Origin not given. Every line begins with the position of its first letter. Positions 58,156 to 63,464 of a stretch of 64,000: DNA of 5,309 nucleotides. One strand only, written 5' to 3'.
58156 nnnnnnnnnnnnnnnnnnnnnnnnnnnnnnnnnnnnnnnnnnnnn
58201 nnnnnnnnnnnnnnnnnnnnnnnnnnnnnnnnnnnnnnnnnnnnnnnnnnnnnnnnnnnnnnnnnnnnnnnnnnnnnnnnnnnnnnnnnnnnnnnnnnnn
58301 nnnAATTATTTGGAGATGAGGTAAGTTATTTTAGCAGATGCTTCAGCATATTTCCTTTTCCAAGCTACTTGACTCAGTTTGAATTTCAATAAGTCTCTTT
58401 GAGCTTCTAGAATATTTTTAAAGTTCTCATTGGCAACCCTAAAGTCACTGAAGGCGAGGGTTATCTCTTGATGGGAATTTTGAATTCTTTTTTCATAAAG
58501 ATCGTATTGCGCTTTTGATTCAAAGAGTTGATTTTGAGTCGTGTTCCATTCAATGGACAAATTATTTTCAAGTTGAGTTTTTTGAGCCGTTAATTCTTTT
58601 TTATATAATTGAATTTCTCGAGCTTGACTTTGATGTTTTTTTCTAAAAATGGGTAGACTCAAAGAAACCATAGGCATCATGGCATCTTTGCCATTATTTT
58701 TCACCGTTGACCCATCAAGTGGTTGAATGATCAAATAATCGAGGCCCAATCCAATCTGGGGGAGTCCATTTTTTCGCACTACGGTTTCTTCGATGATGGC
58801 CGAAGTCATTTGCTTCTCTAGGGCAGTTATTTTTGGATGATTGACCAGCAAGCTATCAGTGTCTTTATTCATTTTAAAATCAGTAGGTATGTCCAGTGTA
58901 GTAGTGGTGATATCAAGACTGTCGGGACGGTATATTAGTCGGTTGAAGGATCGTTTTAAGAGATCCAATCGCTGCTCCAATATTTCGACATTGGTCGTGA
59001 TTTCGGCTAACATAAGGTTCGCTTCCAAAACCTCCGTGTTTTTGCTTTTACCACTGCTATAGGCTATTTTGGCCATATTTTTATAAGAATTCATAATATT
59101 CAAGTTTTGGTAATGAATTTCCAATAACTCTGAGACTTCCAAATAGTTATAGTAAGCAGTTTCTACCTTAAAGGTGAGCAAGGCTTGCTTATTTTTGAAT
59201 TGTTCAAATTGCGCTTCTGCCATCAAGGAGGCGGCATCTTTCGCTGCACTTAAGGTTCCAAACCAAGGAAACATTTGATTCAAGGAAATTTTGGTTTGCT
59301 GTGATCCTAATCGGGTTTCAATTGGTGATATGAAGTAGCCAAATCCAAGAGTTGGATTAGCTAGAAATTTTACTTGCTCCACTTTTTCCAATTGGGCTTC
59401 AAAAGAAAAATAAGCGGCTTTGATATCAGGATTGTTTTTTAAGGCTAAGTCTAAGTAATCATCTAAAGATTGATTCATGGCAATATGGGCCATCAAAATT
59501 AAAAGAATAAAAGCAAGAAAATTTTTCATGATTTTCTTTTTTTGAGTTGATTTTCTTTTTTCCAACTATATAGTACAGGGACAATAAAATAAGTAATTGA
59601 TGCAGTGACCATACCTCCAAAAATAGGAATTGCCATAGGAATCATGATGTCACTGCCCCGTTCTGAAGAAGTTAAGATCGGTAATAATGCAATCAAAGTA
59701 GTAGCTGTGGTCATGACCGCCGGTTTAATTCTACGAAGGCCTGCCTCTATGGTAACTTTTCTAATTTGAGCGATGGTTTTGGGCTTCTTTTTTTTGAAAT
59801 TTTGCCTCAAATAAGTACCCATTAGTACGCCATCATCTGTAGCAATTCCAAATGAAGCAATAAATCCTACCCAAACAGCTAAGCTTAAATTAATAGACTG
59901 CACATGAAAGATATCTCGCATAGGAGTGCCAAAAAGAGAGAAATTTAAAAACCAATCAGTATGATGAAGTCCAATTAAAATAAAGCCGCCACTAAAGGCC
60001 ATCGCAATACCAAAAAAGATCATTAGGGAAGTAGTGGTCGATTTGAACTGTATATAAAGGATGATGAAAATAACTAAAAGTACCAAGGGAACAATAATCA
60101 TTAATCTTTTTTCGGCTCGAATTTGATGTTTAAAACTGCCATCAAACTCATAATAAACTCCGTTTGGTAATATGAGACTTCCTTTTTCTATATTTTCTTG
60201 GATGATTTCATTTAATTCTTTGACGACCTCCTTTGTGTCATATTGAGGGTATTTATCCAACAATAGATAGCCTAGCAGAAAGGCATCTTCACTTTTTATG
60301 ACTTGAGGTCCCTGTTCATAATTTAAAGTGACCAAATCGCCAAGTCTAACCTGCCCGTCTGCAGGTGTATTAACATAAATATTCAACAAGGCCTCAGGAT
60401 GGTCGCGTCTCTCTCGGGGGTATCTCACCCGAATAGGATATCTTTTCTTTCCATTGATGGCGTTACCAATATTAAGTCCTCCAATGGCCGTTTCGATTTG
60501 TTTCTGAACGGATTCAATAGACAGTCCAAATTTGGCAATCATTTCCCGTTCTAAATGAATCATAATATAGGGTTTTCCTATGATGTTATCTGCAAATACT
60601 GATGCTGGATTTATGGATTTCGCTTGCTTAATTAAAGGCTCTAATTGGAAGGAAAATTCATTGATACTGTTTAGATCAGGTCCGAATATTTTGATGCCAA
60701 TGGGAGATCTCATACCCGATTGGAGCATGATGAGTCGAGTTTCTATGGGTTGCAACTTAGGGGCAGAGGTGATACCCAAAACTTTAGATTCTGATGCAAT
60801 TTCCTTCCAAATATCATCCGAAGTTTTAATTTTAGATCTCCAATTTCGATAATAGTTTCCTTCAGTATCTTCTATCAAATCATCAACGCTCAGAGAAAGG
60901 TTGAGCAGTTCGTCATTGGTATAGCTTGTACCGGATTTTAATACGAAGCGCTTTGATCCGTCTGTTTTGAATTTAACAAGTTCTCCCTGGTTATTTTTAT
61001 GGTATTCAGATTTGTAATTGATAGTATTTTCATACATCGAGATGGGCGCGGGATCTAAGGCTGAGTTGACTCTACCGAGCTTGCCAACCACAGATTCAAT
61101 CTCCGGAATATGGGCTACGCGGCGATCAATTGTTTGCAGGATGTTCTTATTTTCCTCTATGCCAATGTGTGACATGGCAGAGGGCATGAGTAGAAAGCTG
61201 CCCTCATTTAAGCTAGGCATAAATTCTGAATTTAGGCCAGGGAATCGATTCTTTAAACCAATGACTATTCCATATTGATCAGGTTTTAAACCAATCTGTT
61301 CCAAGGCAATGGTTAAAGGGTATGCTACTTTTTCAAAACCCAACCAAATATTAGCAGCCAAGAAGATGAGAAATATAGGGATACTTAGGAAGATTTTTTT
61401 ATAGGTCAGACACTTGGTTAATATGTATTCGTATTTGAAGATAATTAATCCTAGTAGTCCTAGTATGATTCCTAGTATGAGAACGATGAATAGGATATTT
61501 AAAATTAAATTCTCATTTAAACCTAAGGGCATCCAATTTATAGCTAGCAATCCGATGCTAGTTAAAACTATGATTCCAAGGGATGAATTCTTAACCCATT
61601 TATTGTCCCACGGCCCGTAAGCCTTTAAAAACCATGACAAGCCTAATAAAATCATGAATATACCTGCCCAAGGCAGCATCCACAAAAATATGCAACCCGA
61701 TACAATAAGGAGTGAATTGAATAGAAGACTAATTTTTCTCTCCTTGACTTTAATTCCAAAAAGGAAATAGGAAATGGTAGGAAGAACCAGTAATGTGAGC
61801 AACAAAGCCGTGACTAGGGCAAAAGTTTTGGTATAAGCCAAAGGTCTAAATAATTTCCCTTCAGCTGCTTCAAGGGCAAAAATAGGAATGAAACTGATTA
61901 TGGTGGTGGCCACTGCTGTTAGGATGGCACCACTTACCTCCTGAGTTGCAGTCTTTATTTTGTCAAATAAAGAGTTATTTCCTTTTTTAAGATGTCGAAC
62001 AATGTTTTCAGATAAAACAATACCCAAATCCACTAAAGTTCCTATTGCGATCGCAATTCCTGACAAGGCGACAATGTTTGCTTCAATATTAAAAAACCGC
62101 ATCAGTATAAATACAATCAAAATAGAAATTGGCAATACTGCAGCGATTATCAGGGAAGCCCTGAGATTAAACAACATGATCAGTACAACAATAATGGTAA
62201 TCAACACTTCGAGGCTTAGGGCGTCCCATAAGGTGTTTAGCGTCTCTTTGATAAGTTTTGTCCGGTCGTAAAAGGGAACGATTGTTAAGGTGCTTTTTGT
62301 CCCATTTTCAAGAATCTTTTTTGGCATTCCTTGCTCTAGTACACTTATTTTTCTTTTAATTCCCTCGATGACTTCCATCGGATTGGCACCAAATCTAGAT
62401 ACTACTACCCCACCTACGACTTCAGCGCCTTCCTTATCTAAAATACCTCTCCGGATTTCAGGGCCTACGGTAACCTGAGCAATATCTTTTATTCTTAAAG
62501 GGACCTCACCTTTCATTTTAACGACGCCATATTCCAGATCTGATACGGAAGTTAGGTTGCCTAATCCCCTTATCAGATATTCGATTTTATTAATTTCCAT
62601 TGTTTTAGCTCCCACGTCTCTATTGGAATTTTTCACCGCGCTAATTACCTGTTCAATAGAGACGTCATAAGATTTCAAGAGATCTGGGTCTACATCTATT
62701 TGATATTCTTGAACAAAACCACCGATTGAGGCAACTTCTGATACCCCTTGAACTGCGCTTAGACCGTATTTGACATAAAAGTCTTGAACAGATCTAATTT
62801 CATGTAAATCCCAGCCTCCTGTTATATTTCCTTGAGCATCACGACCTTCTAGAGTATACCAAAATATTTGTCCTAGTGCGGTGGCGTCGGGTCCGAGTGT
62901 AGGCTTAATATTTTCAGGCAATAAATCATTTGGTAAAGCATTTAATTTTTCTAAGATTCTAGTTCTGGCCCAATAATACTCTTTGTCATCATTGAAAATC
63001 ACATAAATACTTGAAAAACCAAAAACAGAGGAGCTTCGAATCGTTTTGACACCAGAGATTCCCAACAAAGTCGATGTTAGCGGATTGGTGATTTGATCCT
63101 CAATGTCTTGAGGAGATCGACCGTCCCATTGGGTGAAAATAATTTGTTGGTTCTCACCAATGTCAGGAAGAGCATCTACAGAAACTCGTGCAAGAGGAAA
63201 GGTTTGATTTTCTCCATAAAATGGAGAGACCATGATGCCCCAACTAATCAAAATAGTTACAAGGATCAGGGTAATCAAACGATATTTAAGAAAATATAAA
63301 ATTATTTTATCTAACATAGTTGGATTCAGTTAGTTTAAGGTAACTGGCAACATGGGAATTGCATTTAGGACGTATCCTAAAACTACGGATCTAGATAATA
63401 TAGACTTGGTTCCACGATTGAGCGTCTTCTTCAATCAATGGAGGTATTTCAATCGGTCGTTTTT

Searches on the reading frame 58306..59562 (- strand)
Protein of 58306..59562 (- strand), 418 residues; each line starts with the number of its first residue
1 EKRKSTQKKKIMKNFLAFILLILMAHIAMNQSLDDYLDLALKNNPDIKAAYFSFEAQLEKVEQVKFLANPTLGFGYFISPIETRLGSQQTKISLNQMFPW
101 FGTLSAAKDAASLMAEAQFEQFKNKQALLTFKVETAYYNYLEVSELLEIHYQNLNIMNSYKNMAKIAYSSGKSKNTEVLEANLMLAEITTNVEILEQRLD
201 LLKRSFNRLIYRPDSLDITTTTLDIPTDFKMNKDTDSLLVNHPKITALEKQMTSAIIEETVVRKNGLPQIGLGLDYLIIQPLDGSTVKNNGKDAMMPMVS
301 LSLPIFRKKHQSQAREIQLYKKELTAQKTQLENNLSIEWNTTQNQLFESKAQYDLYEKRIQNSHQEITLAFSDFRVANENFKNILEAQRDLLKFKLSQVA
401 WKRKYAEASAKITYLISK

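Call 57: search_protein_families(library=pfam, proteins=[window:58306-59562:-], max_evalue=0.00001)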
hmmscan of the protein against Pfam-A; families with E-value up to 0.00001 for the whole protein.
window:58306-59562:- (418 aa): 1 family
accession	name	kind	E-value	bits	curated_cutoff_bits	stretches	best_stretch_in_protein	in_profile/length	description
PF02321.23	OEP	-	1.1e-35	123.6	22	2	33-210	1-186/187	Outer membrane efflux protein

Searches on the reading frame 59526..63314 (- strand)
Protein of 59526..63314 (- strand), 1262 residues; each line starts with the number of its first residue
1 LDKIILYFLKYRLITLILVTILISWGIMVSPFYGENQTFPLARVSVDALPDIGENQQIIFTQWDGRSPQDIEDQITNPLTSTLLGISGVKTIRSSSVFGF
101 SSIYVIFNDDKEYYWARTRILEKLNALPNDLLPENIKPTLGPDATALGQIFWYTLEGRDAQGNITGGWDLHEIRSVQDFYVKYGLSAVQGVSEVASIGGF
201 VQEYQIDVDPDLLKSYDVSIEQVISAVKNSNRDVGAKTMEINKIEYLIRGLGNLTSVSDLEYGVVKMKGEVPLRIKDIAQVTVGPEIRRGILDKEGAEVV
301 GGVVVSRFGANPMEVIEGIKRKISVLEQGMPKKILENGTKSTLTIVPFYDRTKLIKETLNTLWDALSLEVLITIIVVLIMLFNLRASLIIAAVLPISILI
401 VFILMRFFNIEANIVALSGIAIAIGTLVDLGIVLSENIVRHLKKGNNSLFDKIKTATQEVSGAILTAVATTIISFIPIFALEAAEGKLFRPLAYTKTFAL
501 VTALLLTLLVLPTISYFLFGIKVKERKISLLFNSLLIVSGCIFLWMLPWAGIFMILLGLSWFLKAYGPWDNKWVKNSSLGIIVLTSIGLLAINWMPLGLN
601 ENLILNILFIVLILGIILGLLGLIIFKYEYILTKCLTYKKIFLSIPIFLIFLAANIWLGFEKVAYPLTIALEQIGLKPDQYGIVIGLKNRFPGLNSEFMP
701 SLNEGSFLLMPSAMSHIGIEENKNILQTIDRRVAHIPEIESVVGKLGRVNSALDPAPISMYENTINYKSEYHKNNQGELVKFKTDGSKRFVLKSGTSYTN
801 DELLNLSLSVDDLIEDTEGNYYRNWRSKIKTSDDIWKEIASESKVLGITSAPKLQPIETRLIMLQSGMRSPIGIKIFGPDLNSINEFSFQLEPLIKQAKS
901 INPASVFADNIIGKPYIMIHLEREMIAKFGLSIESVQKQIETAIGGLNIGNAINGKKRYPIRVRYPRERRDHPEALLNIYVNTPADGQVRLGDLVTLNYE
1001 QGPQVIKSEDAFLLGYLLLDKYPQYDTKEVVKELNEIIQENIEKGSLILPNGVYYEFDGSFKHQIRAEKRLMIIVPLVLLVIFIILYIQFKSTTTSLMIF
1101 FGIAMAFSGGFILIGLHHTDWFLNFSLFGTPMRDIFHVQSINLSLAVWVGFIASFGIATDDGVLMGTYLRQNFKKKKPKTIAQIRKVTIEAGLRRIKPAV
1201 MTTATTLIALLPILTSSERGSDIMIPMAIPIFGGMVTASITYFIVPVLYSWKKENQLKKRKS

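Call 57: search_protein_families(library=pfam, proteins=[window:59526-63314:-], max_evalue=0.00001)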
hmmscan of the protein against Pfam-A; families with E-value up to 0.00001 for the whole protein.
window:59526-63314:- (1262 aa): 1 family
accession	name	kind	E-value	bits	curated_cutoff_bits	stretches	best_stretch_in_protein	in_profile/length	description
PF00873.25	ACR_tran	-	8.9e-168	560.4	28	2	7-532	4-505/1021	AcrB/AcrD/AcrF family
